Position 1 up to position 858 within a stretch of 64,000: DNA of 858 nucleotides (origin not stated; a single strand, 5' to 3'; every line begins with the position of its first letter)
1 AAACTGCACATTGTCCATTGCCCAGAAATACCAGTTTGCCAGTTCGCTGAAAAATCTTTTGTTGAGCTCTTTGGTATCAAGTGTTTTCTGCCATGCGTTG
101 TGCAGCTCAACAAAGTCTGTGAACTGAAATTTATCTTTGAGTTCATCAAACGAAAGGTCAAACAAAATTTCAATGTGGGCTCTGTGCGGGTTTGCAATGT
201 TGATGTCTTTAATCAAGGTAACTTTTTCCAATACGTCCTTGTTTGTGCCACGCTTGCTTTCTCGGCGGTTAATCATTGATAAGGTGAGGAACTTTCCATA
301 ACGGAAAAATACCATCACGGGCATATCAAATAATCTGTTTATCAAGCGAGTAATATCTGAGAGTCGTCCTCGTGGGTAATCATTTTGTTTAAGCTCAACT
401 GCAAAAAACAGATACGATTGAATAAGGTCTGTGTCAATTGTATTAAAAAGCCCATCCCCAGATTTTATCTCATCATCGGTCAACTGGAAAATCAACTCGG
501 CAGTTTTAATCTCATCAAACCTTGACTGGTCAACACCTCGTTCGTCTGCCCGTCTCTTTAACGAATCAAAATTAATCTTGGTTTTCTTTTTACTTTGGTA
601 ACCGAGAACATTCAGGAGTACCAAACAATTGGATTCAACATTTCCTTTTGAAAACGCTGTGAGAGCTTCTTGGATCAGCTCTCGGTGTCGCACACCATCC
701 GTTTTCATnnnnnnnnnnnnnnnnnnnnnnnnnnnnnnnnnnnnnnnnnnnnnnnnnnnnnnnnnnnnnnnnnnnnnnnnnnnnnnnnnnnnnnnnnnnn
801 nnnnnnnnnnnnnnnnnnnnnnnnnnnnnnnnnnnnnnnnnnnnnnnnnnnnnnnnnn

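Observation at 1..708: Edge-truncated gene encoding a PD-(D/E)XK domain, translationally coupled to the DUF1016 nuclease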

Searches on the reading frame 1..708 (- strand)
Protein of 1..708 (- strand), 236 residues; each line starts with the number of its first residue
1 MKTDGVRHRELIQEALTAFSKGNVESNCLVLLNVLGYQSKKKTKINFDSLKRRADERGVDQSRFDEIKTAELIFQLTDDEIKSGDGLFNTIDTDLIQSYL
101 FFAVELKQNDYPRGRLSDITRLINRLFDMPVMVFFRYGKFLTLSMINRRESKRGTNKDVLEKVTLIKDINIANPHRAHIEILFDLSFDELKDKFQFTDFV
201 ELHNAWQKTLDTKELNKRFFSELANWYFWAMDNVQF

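Call 4: search_protein_families(library=pfam, proteins=[window:1-708:-], max_evalue=1)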
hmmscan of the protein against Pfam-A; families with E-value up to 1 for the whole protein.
window:1-708:- (236 aa): 1 family
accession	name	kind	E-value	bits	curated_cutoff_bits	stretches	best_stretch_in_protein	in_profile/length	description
PF14335.11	DUF4391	-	0.00013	22.4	29.9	1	96-210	62-165/232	Domain of unknown function (DUF4391)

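Call 5: search_protein_families(library=padloc, proteins=[window:1-708:-], max_evalue=1)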
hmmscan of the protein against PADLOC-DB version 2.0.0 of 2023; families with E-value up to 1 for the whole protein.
window:1-708:- (236 aa): 0 families

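Call 6: search_protein_families(library=ncbifam, proteins=[window:1-708:-], max_evalue=1)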
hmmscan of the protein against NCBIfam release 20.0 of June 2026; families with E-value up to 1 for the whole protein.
window:1-708:- (236 aa): 1 family
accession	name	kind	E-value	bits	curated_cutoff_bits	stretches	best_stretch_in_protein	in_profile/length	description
NF058587.1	archaellum_moto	equivalog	0.014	14.1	550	1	117-198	384-462/527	archaellum flagellar ATPase motor FlaI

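Call 7: find_homologous_proteins(query=window:1-708:-)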
Query window:1-708:- (236 aa): 345 proteins with E <= 0.001 among 655 candidates; the best 120 are listed.
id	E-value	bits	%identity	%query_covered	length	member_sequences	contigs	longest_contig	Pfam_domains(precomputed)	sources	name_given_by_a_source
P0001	3.6e-78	280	59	95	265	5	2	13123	PF14335.12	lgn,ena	-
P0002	2.1e-76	274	61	93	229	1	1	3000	PF14335.12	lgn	-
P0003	6.4e-71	257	57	95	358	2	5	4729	PF14335.12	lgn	-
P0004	3.0e-70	254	55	94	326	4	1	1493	-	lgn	-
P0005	2.1e-69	252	54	97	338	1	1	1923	PF14335.12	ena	-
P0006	2.4e-69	251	53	95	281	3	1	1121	-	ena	-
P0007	4.2e-69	251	53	95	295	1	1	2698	-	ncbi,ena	-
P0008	5.9e-69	250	55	95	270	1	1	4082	-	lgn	-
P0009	1.3e-67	246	55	95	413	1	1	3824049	-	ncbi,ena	-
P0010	1.6e-67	245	53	95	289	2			-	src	-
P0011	3.4e-67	244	52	95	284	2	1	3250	PF14335.12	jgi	jgi:hypothetical protein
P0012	3.7e-67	244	55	93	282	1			PF14335.12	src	-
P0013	4.7e-67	244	55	95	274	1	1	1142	-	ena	-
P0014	6.3e-67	244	51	97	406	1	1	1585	PF14335.12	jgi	-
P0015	1.2e-66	243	55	95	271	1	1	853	-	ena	-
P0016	1.9e-66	242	50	98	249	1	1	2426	PF14335.12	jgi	jgi:adenine-specific DNA-methyltransferase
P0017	2.2e-66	242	54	95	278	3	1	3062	PF14335.12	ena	-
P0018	4.3e-66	241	52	97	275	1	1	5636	PF14335.12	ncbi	-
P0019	6.5e-66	240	51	95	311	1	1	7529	PF14335.12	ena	-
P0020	1.2e-65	239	52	98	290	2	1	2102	PF14335.12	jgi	jgi:adenine-specific DNA-methyltransferase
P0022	2.6e-65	238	52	95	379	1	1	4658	PF14335.12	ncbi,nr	ncbi:MAG: hypothetical protein SCK70_03485, partial [bacterium]|nr:hypothetical protein [bacterium]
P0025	6.9e-65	237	52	95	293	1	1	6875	PF14335.12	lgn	-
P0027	3.2e-64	235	49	98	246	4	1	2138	PF14335.12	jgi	-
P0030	8.6e-64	233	51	95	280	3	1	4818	PF14335.12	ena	-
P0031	1.4e-63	233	51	95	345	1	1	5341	PF14335.12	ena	-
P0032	1.5e-63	233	52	95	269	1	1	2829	PF14335.12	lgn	-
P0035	2.8e-63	232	51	95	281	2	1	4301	PF14335.12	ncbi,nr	ncbi:MAG: hypothetical protein IMZ64_10455, partial [Bacteroidetes bacterium]|nr:hypothetical protei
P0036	6.4e-63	230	52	95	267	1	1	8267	PF14335.12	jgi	-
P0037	8.1e-63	230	50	95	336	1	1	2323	PF14335.12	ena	-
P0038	9.7e-63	230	49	97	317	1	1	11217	PF14335.12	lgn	-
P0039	1.0e-62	230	51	95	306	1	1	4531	PF14335.12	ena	-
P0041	1.3e-62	229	52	95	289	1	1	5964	PF14335.12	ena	-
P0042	1.8e-62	229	49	100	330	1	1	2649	PF14335.12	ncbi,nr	ncbi:MAG: hypothetical protein KAV87_06845 [Desulfobacteraceae bacterium]|nr:hypothetical protein [D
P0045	5.6e-62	227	51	99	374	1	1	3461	PF14335.12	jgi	-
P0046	7.4e-62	227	49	98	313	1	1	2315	PF14335.12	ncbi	ncbi:MAG: hypothetical protein COS89_05455, partial [Deltaproteobacteria bacterium CG07_land_8_20_14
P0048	1.1e-61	226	51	97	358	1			PF14335.12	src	-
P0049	1.3e-61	226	51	95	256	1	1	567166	PF14335.12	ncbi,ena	-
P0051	1.6e-61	226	47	98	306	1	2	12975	PF14335.12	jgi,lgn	-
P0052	1.8e-61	226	50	97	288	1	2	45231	PF14335.12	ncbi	ncbi:MAG: hypothetical protein ABH886_07995 [Candidatus Desantisbacteria bacterium]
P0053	2.5e-61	225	46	97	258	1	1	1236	PF14335.12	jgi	jgi:hypothetical protein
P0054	2.6e-61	225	48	100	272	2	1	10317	PF14335.12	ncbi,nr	ncbi:hypothetical protein LLG10_04035, partial [bacterium]|nr:hypothetical protein [bacterium]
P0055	3.3e-61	225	52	95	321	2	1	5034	PF14335.12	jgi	jgi:adenine-specific DNA-methyltransferase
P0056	4.9e-61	224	50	95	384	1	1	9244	PF14335.12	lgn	-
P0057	5.2e-61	224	47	98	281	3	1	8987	PF14335.12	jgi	-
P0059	6.7e-61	224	49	99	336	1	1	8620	PF14335.12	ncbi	ncbi:hypothetical protein WDW89_08490 [Deltaproteobacteria bacterium TL4]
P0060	1.1e-60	223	50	96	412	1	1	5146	PF14335.12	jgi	-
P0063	2.3e-60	222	48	98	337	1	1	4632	PF14335.12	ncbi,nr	ncbi:MAG: hypothetical protein JRD93_14185, partial [Deltaproteobacteria bacterium]|nr:hypothetical 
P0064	3.1e-60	222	48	100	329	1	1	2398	PF14335.12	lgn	-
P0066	3.6e-60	221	51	97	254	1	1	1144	PF14335.12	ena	-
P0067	3.7e-60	221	50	95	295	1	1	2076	PF14335.12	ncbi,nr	ncbi:MAG: hypothetical protein Q8T08_04550, partial [Ignavibacteria bacterium]|nr:hypothetical prote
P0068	4.1e-60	221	50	95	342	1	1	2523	PF14335.12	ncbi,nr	ncbi:hypothetical protein K8T06_15105, partial [bacterium]|nr:hypothetical protein [bacterium]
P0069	4.2e-60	221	49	95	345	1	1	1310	PF14335.12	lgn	-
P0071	5.3e-60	221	45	97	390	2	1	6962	PF14335.12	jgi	-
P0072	8.2e-60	220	49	95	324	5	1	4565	PF14335.12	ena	-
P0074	9.0e-60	220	48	97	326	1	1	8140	PF14335.12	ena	-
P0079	3.0e-59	218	47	97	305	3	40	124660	-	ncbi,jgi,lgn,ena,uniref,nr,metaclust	ncbi:hypothetical protein [Phormidesmis priestleyi]|uniref:hypothetical protein n=1 Tax=Phormidesmis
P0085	1.1e-58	217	48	97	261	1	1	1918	PF14335.12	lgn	-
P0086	1.2e-58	216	47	97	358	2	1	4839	PF14335.12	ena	-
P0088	1.3e-58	216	48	95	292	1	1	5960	PF14335.12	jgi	jgi:hypothetical protein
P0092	1.7e-58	216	49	95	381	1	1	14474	PF14335.12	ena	-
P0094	1.9e-58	216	49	93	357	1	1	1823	PF14335.12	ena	-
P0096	3.6e-58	215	47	95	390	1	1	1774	PF14335.12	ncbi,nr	ncbi:MAG: hypothetical protein U1B80_05485, partial [Anaerolineaceae bacterium]|nr:hypothetical prot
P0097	4.9e-58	214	48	95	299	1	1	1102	PF14335.12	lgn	-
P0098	5.9e-58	214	48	95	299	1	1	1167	PF14335.12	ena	-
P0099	6.5e-58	214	45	97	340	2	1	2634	PF14335.12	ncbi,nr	ncbi:MAG: hypothetical protein L0Z50_39480 [Verrucomicrobiales bacterium]|nr:hypothetical protein [V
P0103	1.1e-57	213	47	97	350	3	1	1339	PF14335.12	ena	-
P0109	3.8e-57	212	51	88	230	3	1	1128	PF14335.12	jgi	-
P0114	7.4e-57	211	46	99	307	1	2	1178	PF14335.12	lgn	-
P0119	2.8e-56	209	46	98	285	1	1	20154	PF14335.12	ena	-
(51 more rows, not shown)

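Call 18: find_encoding_contigs(protein=P0009, flank=10000, max_places=2)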
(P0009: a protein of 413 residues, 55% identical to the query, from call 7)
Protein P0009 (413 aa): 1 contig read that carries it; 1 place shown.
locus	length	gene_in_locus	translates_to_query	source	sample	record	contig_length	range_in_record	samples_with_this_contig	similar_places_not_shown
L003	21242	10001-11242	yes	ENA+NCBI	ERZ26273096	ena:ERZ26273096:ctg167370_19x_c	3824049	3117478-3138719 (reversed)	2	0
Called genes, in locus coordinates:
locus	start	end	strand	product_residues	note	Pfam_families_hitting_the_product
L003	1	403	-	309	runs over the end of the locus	PF02678:Pirin, PF05726:Pirin_C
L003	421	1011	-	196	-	PF00027:cNMP_binding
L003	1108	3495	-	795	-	PF12704:MacB_PCD, PF02687:FtsX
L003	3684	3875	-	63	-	-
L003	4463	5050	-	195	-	-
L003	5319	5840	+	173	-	-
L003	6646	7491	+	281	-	PF09565:RE_NgoFVII (faint), PF13091:PLDc_2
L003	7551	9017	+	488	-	-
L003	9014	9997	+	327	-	PF00271:Helicase_C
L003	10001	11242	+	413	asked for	-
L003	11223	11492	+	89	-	-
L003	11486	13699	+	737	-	PF07669:Eco57I, PF12950:TaqI_C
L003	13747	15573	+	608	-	PF02463:SMC_N, PF13175:AAA_15 (weak), PF13476:AAA_23 (weak)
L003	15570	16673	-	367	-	-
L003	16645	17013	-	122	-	-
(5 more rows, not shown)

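Call 19: find_encoding_contigs(protein=P0079, flank=10000, max_places=3)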
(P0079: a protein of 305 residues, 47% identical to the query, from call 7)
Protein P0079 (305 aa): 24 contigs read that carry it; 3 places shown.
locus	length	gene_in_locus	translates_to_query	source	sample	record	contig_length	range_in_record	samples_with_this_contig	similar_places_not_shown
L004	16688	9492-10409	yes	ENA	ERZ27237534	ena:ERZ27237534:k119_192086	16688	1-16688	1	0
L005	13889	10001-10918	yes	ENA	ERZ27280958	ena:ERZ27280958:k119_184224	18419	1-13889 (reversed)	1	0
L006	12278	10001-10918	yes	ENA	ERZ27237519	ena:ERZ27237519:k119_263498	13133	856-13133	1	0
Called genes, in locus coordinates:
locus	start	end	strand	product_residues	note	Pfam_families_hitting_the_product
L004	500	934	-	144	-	PF13358:DDE_3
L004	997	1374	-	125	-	PF01710:HTH_Tnp_IS630, PF13384:HTH_23 (faint)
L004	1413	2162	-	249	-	PF00561:Abhydrolase_1, PF12146:Hydrolase_4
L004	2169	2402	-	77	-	-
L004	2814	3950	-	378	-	PF00144:Beta-lactamase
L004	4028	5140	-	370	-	-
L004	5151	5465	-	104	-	PF13591:MerR_2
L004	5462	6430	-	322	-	PF00226:DnaJ, PF01556:DnaJ_C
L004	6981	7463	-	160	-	-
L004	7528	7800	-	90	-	-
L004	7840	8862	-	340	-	PF16884:ADH_N_2, PF00107:ADH_zinc_N, PF13602:ADH_zinc_N_2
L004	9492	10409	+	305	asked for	-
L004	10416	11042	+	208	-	-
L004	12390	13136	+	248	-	-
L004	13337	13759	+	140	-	-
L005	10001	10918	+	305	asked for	-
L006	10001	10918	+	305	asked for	-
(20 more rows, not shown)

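Call 20: find_encoding_contigs(protein=P0001, flank=10000, max_places=2)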
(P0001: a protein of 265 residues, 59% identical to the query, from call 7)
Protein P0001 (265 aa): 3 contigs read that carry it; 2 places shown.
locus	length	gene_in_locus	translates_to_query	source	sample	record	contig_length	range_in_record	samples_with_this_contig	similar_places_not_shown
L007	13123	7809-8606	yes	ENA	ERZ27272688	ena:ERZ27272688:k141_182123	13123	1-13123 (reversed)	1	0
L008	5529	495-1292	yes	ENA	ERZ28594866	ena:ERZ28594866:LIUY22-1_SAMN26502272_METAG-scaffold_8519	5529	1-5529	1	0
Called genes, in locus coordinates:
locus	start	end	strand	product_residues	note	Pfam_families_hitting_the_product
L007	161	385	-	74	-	-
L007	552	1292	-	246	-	PF06439:3keto-disac_hyd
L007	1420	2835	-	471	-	PF01565:FAD_binding_4, PF02913:FAD-oxidase_C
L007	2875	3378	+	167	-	PF00877:NLPC_P60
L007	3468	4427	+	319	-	PF01112:Asparaginase_2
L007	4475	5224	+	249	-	PF03932:CutC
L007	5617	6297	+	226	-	PF13091:PLDc_2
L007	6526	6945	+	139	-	-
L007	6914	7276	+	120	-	PF04383:KilA-N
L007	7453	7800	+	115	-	-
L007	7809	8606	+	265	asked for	PF14335:DUF4391 (weak)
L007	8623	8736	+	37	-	-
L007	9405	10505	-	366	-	PF00728:Glyco_hydro_20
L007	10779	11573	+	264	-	-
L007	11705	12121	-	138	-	-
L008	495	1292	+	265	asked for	PF14335:DUF4391 (weak)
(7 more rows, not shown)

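Call 23: find_related_loci(query=A1, collection=genome_contigs, flank=10000)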
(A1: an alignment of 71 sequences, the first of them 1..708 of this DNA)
Query A1 (236 aa) in genome_contigs; peptide patterns used: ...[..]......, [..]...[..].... (x = any residue, [..] = any of these).
599 stretches matched a pattern (row limit reached: there are more); 524 encode a relative of the query (tblastn E <= 1e-3); the best 80 are kept; 80 distinct loci.
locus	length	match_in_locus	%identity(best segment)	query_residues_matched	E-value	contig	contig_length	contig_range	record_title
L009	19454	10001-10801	53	9-236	1e-82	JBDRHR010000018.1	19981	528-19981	MAG: Nitrospirota bacterium isolate MEGAHIT-group-1.534 k141_9750078, whole genome shotgun sequence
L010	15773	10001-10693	59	15-236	2e-81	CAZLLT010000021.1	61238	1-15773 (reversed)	MAG TPA_asm: uncultured Chitinophaga sp. isolate SRP344714_co1_369 genome assembly, contig: NODE_1080_length_61238_cov_7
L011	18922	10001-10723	56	12-236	1e-80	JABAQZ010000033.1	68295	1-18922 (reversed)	MAG: Ignavibacteria bacterium isolate Bin_45 c_000000001496, whole genome shotgun sequence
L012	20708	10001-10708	54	9-236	6e-78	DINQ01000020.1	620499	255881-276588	MAG TPA_asm: Bacteroidales bacterium UBA5536 UBA5536_contig_188, whole genome shotgun sequence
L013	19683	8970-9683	55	8-236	4e-77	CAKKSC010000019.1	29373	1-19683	Desulfuromonadales bacterium isolate Hainich-H52-bin013-1 genome assembly, contig: H52-bin013_1_Hain_H52_02um_R1_455_len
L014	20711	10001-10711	54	9-236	4e-77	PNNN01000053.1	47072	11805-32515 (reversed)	MAG: Chlorobiaceae bacterium isolate SW.3.66 SW_1000365_47072, whole genome shotgun sequence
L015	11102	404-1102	57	12-236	4e-77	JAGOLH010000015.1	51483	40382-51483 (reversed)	MAG: Bacteroidales bacterium isolate Go_SlDig_bin_437 Go_SlDig_1670_length_51483_cov_36.033725, whole genome shotgun seq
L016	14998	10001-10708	53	9-236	2e-76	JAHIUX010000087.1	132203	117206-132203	MAG: Bacteroidetes bacterium isolate MM_PC_MetaG.mb.41 MM_PC_MetaG.mb.41_k141_1968925, whole genome shotgun sequence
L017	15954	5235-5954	54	5-236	3e-76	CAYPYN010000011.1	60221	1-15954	MAG TPA_asm: uncultured Bacteroidota bacterium isolate binchicken_co130_117 genome assembly, contig: NODE_796_length_602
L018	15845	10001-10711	55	9-236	8e-76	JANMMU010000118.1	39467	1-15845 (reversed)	MAG: Segetibacter sp. isolate OTE_58_metabat_457 OTE_58_k141_5330027, whole genome shotgun sequence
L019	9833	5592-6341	53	2-236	7e-76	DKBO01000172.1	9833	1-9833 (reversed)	MAG TPA_asm: Nitrospiraceae bacterium UBA6898 UBA6898_contig_12736, whole genome shotgun sequence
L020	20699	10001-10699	55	12-236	2e-76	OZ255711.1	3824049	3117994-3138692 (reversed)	MAG: Hanamia sp. isolate 10415a06-64e4-4b70-a3c1-31394446c8bf genome assembly, chromosome: 1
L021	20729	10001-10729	51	1-236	7e-76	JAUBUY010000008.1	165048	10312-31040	Microcoleus sp. AT8-B5 NODE_37_length_165048_cov_32.835741, whole genome shotgun sequence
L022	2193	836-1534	53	12-236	1e-77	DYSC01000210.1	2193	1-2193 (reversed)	MAG TPA_asm: Porphyromonas sp. isolate SulCav_PC08_3_38_67 SulCav_PC08-3_44480_length_2193_cov_47.416277, whole genome s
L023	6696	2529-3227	54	12-236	1e-75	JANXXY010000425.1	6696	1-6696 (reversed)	MAG: Bacteroidales bacterium isolate GL140_3_metabat_26 GL140_3_k141_1338859, whole genome shotgun sequence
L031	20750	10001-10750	52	9-236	8e-75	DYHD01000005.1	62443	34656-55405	MAG TPA_asm: Thermodesulfovibrio yellowstonii isolate BE2012_37_10 Afr_mines_BE2012_274_length_62443_cov_3_981759, whole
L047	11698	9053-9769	50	9-236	1e-72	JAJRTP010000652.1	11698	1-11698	MAG: Chloroflexota bacterium isolate Dive96_bin1.73 k141_4786528, whole genome shotgun sequence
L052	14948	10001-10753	51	4-236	4e-72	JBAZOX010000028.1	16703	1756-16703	MAG: Desulfobacteria bacterium isolate SO_2017_SWC_16 scaffold_2941_c1_LP-4_2017, whole genome shotgun sequence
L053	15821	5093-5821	51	3-236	5e-72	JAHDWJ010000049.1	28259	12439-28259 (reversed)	MAG: Anaerolineae bacterium isolate CHL7 NODE_2570_length_28259_cov_19.909516, whole genome shotgun sequence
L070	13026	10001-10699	54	12-236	3e-77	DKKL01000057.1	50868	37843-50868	MAG TPA_asm: Ignavibacteria bacterium UBA6667 UBA6667_contig_8212, whole genome shotgun sequence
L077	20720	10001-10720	51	10-234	5e-70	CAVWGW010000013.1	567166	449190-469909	MAG: uncultured Chloroflexia bacterium isolate MFD04716.bin.3.335 genome assembly, contig: contig_4411, whole genome sho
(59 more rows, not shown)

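Call 26: search_solved_structures(query=A1, max_evalue=10, show_alignments=3)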
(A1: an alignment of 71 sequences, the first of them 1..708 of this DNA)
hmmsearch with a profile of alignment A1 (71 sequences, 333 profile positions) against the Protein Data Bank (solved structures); distinct sequences matched with E-value up to 10: 0.

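Call 28: predict_structure(alignment_id=A1)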
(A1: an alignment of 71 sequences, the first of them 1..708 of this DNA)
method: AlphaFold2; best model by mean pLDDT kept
length: 236 residues; sequences in the alignment: 71
mean_pLDDT: 88.3   pTM: 0.85
mean pLDDT of the five models: 88.3, 87.3, 86.7, 86.6, 86.2
residues with pLDDT >= 90: 161; 70-90: 47; 50-70: 19; < 50: 9
segments of 3 or more residues with pLDDT < 50: 85-93
pLDDT, mean of each block of 10 residues (from residue 1): 87 98 96 94 91 94 96 89 52 63 98 96 91 97 87 58 92 96 96 91 92 85 90 91
secondary structure, 60 per line:
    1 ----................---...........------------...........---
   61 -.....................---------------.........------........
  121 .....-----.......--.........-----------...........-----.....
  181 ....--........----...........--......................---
elements in order: H5-20 H24-34 H47-57 H62-66 E67-77 H78-82 E98-106 H113-125 E131-137 E140-148 E160-170 H176-184 H187-194 H199-209 H212-233
